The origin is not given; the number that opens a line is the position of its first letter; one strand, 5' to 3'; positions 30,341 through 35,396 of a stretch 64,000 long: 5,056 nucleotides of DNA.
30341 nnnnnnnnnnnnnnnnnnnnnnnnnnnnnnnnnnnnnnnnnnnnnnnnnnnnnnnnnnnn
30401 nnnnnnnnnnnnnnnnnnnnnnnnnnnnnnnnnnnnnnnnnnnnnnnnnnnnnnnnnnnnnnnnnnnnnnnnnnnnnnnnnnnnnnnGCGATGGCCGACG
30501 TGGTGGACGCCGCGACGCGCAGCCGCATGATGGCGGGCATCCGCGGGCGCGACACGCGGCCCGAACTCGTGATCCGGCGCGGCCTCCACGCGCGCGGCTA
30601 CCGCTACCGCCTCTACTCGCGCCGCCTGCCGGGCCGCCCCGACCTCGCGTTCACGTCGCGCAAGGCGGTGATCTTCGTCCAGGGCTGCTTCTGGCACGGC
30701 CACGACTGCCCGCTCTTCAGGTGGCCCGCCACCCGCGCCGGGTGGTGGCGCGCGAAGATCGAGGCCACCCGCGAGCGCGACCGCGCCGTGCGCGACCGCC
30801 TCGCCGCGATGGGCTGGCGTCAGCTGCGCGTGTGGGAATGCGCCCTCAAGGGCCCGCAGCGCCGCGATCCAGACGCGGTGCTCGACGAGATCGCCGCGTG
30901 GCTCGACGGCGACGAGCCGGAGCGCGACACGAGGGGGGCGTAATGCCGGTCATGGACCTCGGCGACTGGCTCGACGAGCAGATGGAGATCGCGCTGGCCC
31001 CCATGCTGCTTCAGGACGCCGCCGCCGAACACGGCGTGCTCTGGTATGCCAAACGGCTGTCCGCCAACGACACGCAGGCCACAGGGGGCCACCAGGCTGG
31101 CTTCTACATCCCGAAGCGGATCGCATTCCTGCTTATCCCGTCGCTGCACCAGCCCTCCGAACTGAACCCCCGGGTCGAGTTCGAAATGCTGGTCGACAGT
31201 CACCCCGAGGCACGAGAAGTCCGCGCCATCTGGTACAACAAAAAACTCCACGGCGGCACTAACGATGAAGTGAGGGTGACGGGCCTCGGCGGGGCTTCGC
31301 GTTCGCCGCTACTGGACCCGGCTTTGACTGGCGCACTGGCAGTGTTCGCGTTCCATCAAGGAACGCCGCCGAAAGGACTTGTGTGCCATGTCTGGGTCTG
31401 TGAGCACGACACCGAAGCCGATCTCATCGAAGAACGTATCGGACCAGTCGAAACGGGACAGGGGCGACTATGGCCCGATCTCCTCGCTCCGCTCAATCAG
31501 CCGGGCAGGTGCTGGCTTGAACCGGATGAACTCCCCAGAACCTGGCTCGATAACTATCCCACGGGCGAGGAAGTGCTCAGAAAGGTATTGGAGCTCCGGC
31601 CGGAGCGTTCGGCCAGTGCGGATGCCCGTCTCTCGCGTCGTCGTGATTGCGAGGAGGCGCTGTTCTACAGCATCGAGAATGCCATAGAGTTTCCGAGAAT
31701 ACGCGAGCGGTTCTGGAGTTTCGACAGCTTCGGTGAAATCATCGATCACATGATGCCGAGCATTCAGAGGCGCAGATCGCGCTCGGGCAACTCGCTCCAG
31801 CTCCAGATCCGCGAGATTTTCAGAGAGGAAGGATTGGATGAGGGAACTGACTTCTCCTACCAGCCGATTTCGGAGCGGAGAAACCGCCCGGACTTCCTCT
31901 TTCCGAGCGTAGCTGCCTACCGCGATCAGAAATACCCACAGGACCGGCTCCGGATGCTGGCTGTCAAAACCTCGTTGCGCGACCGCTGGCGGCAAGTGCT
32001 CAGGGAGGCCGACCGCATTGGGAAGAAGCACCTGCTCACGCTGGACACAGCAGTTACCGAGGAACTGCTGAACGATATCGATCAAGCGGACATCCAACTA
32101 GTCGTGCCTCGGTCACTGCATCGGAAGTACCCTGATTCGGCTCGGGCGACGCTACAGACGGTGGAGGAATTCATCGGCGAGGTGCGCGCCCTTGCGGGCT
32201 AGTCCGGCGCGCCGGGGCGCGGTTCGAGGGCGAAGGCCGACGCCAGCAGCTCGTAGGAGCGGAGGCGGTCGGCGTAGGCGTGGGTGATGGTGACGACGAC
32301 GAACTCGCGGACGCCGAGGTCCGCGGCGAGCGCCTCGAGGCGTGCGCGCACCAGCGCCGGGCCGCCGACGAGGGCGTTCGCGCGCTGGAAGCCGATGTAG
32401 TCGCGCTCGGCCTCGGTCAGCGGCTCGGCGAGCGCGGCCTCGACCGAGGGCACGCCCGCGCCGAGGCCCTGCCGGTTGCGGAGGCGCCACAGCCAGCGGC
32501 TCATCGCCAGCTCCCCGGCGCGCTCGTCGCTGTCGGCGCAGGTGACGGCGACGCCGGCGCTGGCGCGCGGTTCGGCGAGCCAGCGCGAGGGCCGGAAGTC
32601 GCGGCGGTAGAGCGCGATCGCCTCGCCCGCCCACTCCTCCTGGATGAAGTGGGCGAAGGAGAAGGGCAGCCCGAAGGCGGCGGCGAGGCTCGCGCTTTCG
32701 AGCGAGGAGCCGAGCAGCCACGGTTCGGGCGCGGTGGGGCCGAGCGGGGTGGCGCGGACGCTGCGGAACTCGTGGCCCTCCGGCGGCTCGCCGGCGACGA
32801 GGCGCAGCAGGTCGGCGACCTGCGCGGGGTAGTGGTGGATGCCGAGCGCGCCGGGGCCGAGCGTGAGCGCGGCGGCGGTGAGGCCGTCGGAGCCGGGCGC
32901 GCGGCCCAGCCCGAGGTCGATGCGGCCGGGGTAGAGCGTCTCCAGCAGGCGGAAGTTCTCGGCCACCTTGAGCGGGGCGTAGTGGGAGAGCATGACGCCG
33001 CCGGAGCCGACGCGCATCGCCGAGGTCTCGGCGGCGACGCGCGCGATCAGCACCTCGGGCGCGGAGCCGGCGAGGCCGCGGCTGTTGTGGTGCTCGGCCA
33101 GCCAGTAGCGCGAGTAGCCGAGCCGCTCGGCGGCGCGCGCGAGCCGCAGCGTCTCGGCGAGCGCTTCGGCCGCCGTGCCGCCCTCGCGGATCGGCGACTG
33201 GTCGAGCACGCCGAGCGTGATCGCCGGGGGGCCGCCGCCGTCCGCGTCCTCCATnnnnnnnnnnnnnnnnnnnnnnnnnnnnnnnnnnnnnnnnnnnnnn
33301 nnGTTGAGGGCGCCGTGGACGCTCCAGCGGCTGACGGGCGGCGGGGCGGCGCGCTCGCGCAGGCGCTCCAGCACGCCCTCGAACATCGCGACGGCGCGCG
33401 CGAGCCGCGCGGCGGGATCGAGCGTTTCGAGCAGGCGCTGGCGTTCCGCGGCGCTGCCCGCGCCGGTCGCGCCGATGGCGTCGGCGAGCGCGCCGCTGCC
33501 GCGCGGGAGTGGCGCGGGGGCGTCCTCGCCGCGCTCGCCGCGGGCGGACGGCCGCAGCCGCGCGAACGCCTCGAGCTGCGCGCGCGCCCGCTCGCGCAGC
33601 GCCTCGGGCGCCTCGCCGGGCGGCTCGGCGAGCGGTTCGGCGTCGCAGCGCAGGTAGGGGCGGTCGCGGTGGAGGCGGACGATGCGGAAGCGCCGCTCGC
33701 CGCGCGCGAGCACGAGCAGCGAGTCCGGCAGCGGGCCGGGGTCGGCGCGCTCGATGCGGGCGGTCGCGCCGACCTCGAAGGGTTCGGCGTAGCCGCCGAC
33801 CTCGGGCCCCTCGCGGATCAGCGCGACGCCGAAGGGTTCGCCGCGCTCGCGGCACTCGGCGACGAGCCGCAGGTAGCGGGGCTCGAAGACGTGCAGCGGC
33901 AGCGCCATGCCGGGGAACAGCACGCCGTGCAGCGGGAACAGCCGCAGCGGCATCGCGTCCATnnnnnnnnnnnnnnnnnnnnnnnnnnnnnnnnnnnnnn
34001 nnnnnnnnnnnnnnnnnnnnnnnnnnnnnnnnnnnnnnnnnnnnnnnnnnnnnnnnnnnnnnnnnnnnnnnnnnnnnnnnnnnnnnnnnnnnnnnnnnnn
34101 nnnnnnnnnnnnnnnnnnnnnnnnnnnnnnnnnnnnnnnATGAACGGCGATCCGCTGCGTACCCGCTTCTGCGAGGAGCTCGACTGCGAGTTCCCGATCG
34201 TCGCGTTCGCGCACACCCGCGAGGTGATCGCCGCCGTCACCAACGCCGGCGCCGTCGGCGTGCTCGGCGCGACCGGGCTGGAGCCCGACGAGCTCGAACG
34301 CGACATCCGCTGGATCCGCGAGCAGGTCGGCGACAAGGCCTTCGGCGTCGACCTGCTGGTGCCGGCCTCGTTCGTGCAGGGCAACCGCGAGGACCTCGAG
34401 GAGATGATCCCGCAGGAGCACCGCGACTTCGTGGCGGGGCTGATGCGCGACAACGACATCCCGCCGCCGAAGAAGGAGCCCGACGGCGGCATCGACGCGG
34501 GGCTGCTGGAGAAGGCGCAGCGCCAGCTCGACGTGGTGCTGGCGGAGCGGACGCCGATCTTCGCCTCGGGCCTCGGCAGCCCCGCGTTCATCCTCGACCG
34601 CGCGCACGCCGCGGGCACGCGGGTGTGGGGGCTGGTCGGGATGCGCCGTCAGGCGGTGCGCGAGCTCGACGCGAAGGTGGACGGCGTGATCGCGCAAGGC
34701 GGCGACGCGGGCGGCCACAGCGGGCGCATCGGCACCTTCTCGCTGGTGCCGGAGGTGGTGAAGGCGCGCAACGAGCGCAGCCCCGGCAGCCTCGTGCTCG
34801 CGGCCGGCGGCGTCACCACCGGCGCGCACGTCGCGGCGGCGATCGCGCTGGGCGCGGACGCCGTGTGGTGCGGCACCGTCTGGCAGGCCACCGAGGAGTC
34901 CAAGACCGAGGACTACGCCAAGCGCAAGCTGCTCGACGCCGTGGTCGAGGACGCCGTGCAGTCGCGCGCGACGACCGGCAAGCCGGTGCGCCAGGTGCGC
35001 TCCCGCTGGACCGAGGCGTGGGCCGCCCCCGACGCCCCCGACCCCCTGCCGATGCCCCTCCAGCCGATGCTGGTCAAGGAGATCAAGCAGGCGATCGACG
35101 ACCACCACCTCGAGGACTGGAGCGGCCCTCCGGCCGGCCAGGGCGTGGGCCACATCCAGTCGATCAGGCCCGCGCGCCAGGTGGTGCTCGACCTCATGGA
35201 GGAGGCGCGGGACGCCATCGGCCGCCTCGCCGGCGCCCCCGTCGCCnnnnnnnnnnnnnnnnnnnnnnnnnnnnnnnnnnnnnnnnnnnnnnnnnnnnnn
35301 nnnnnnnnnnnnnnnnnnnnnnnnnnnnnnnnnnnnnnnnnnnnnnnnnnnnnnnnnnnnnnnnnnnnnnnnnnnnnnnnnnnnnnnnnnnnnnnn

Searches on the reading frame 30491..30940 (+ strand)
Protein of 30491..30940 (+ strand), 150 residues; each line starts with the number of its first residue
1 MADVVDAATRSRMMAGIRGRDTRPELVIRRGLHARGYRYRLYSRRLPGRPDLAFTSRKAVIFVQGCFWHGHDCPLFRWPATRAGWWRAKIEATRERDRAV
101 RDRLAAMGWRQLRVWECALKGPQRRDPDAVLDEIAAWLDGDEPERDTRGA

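Call 87: search_protein_families(library=pfam, proteins=[window:30491-30940:+], max_evalue=0.001)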
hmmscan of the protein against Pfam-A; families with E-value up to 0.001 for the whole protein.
window:30491-30940:+ (150 aa): 1 family
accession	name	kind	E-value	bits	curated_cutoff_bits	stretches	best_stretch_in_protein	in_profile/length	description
PF03852.21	Vsr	-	7.2e-29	99.9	27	1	2-73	1-72/74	DNA mismatch endonuclease Vsr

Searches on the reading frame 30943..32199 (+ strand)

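Call 87: search_protein_families(library=pfam, proteins=[window:30943-32199:+], max_evalue=0.001)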
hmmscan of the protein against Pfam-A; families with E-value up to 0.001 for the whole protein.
window:30943-32199:+ (419 aa): 2 families
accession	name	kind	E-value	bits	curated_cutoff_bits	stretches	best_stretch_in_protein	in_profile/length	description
PF09019.17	EcoRII-C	-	1.4e-49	168.8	25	1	241-411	1-165/165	EcoRII C terminal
PF09217.15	EcoRII-N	-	1.5e-48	164.9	25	1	30-177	3-150/154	Restriction endonuclease EcoRII, N-terminal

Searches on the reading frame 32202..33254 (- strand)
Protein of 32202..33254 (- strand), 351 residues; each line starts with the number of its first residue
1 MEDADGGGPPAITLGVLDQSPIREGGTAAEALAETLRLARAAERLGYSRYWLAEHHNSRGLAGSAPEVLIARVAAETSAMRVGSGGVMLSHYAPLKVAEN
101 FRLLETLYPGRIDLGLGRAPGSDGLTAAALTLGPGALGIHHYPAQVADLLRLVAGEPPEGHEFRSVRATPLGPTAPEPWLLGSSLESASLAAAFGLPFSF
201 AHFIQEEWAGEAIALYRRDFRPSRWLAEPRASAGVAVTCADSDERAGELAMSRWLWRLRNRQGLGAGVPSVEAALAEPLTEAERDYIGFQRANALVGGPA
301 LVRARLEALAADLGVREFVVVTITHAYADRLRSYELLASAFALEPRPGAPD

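Call 87: search_protein_families(library=pfam, proteins=[window:32202-33254:-], max_evalue=0.001)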
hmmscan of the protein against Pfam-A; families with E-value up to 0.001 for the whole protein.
window:32202-33254:- (351 aa): 1 family
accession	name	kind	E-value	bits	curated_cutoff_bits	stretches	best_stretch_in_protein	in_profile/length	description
PF00296.26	Bac_luciferase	-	4.4e-35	122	27.9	1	14-316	3-313/314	Luciferase-like monooxygenase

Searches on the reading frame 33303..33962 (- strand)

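Call 87: search_protein_families(library=pfam, proteins=[window:33303-33962:-], max_evalue=0.001)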
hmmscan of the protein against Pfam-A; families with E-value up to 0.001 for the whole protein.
window:33303-33962:- (220 aa): 1 family
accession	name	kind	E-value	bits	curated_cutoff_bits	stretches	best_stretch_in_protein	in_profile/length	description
PF02190.22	LON_substr_bdg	-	2.7e-31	109.5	28.7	1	6-191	2-195/200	ATP-dependent protease La (LON) substrate-binding domain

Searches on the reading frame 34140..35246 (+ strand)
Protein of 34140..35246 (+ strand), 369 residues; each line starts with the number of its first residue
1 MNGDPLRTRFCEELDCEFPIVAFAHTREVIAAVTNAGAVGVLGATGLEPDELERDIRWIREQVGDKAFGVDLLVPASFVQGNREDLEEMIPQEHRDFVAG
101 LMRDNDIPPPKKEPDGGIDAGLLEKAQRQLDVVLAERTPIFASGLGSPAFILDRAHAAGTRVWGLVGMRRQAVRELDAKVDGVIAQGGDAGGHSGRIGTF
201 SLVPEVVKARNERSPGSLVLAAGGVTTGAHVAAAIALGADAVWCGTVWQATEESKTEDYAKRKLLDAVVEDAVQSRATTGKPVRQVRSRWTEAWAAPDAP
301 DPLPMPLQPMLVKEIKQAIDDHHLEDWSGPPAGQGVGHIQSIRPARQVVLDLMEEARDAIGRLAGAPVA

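Call 87: search_protein_families(library=pfam, proteins=[window:34140-35246:+], max_evalue=0.001)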
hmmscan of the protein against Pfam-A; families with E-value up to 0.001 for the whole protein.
window:34140-35246:+ (369 aa): 3 families
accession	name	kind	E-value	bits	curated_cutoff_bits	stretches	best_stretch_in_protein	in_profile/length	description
PF03060.21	NMO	-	2.2e-42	146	28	1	26-355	24-331/331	Nitronate monooxygenase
PF01070.24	FMN_dh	-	5.4e-07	29.4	24.9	1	172-248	232-305/350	FMN-dependent dehydrogenase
PF00478.31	IMPDH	-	1e-05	25.1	25.6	1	205-259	198-250/345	IMP dehydrogenase / GMP reductase domain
